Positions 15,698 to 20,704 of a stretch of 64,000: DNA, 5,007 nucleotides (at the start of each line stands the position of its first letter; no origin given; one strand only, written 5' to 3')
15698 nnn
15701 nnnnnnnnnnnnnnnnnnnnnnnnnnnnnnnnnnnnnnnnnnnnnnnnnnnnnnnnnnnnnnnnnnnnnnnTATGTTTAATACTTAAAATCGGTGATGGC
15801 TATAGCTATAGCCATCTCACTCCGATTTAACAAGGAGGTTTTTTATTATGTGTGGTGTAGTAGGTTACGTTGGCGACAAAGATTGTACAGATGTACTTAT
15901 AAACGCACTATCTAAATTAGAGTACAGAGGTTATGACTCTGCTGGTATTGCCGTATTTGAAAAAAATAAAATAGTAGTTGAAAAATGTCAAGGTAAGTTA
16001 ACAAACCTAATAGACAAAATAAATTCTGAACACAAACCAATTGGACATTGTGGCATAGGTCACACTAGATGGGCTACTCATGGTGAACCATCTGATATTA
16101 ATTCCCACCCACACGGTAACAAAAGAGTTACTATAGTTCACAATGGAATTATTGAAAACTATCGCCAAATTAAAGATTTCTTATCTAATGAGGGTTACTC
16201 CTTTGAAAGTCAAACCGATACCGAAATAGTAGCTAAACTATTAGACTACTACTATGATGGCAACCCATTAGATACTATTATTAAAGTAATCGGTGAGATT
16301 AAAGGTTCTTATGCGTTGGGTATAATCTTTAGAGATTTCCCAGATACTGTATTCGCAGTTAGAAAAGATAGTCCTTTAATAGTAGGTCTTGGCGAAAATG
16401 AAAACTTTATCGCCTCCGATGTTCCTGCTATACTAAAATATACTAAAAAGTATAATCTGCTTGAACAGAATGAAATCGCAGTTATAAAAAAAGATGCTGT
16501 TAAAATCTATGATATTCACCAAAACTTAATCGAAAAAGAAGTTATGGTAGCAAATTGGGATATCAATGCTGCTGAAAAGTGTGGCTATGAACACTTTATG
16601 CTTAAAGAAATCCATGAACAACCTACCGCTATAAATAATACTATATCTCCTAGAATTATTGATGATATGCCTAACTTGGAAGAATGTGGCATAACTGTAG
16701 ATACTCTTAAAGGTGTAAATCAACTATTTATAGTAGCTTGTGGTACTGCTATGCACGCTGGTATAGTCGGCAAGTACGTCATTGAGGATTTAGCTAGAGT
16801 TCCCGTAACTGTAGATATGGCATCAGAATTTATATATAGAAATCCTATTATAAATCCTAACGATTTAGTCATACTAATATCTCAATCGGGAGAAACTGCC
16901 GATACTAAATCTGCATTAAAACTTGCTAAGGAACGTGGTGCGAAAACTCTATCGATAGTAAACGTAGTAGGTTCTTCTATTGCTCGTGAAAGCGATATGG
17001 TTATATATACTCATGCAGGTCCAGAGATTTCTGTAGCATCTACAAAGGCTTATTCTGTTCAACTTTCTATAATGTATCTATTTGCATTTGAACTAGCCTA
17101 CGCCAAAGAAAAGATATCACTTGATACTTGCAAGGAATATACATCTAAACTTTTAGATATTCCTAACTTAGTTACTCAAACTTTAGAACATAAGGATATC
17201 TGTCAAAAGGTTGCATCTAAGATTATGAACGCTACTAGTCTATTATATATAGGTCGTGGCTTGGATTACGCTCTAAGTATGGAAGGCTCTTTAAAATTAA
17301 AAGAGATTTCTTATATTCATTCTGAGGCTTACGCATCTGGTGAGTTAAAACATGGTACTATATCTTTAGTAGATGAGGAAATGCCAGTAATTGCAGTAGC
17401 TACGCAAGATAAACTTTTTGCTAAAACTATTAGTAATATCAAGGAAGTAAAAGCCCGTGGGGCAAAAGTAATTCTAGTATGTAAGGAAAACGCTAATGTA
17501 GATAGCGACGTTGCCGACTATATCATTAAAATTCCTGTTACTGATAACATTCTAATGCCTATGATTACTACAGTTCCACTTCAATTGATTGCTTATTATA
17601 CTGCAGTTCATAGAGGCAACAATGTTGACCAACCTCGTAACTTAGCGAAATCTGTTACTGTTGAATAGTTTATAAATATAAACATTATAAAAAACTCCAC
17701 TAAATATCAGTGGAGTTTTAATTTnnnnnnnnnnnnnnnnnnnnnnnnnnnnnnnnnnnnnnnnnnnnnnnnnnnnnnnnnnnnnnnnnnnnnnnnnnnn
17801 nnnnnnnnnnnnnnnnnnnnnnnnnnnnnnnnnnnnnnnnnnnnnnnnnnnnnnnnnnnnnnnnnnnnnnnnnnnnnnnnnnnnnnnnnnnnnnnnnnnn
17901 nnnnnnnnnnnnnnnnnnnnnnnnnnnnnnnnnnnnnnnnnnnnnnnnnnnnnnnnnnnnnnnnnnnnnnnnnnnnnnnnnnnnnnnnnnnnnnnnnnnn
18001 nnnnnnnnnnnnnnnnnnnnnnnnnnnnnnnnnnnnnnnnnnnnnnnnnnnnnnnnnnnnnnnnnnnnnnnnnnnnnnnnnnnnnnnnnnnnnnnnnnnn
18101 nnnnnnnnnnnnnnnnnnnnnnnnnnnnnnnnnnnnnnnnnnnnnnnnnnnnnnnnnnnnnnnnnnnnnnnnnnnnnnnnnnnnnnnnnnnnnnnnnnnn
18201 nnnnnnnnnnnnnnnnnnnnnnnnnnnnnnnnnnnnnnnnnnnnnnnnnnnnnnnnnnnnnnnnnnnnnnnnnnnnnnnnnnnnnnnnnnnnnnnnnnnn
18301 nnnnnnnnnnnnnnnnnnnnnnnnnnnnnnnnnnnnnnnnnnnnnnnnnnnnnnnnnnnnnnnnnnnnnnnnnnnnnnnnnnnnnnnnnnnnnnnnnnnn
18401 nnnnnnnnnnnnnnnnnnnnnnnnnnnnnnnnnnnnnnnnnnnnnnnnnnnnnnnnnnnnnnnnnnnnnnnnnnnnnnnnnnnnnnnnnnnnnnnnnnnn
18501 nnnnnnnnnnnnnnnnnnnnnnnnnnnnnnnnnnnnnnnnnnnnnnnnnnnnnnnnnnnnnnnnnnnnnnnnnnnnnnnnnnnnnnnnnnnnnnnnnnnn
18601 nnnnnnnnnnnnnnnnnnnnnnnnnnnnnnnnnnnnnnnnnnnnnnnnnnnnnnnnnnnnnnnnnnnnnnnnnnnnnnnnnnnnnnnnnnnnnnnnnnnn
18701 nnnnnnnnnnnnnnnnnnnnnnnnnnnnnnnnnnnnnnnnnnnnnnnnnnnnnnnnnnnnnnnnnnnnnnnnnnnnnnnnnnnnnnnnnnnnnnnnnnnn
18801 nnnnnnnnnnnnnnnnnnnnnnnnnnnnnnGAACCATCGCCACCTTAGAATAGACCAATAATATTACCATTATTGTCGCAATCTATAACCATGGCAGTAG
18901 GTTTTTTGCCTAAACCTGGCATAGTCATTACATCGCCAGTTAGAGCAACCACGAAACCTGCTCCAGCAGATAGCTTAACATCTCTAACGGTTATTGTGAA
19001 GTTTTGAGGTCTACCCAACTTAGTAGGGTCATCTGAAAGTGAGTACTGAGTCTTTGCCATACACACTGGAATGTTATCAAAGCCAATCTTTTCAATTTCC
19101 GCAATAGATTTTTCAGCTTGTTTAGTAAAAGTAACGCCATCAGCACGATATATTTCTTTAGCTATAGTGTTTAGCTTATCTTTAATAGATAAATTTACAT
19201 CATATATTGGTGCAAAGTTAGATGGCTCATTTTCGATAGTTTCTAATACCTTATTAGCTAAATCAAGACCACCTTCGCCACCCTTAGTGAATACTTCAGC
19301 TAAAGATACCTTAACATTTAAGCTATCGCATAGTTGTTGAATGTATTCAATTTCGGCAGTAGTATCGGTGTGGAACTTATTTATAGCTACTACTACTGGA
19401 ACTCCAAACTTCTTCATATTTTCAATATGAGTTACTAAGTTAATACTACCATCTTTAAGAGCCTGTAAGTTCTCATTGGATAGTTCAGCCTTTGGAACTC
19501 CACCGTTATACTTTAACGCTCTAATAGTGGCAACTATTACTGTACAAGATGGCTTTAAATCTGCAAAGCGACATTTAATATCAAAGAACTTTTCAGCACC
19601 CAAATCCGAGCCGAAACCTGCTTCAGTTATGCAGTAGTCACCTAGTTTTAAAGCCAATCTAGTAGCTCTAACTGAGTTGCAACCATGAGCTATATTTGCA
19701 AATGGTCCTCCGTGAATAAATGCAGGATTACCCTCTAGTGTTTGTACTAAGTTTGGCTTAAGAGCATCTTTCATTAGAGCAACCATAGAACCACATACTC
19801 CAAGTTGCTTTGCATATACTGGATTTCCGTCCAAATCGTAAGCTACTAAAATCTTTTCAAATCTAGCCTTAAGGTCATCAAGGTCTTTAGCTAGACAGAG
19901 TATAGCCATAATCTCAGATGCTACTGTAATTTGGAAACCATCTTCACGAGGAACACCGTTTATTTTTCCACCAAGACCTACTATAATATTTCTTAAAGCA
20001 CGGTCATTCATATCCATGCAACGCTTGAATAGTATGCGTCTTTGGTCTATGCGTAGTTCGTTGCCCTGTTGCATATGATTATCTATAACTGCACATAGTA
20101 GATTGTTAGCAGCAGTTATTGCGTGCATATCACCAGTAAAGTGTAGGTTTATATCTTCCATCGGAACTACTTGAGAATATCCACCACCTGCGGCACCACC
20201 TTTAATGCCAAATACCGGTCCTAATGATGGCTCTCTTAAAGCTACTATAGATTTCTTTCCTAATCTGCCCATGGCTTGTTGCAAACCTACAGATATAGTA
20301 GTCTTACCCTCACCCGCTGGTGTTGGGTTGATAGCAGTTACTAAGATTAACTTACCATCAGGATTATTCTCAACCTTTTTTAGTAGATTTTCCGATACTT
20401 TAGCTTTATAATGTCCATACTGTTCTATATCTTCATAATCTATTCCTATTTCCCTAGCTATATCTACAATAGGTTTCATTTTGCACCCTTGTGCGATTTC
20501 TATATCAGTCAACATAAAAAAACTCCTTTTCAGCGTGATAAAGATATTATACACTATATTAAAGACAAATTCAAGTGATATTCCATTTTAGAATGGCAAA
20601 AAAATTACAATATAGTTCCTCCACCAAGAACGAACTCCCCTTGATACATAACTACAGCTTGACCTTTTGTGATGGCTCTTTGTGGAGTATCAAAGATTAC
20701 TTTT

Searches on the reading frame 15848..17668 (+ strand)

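Call 58: search_protein_families(library=pfam, proteins=[window:15848-17668:+], max_evalue=0.00001)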
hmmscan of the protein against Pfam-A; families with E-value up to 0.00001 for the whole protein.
window:15848-17668:+ (606 aa): 3 families
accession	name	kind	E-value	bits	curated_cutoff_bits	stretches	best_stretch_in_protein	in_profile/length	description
PF01380.27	SIS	-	1.1e-59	200.4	25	2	289-413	4-129/131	SIS domain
PF13522.11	GATase_6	-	2.4e-15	57.1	27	1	66-183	10-122/130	Glutamine amidotransferase domain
PF13537.11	GATase_7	-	1e-12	48.6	25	1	90-196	20-122/123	Glutamine amidotransferase domain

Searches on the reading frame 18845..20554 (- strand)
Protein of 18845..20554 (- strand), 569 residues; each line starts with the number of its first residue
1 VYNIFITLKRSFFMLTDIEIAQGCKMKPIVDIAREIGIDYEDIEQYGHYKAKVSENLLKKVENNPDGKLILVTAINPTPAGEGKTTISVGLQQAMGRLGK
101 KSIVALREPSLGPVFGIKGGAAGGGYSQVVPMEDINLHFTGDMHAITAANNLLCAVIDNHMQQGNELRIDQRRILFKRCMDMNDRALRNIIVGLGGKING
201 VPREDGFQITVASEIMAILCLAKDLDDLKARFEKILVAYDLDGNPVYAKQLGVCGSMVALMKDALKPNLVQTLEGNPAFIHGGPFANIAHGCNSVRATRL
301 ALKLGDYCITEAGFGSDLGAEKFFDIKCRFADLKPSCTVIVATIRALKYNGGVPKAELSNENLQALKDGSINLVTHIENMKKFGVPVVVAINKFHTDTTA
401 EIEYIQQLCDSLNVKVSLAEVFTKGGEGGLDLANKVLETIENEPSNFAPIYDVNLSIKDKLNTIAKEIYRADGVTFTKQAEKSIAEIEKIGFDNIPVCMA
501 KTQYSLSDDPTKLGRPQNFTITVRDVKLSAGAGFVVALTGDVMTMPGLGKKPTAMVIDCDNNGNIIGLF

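Call 58: search_protein_families(library=pfam, proteins=[window:18845-20554:-], max_evalue=0.00001)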
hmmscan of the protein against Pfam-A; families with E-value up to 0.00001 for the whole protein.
window:18845-20554:- (569 aa): 1 family
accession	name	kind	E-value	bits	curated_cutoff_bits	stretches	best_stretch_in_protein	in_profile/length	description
PF01268.25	FTHFS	-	8.7e-277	919.2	27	1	16-569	2-556/556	Formate--tetrahydrofolate ligase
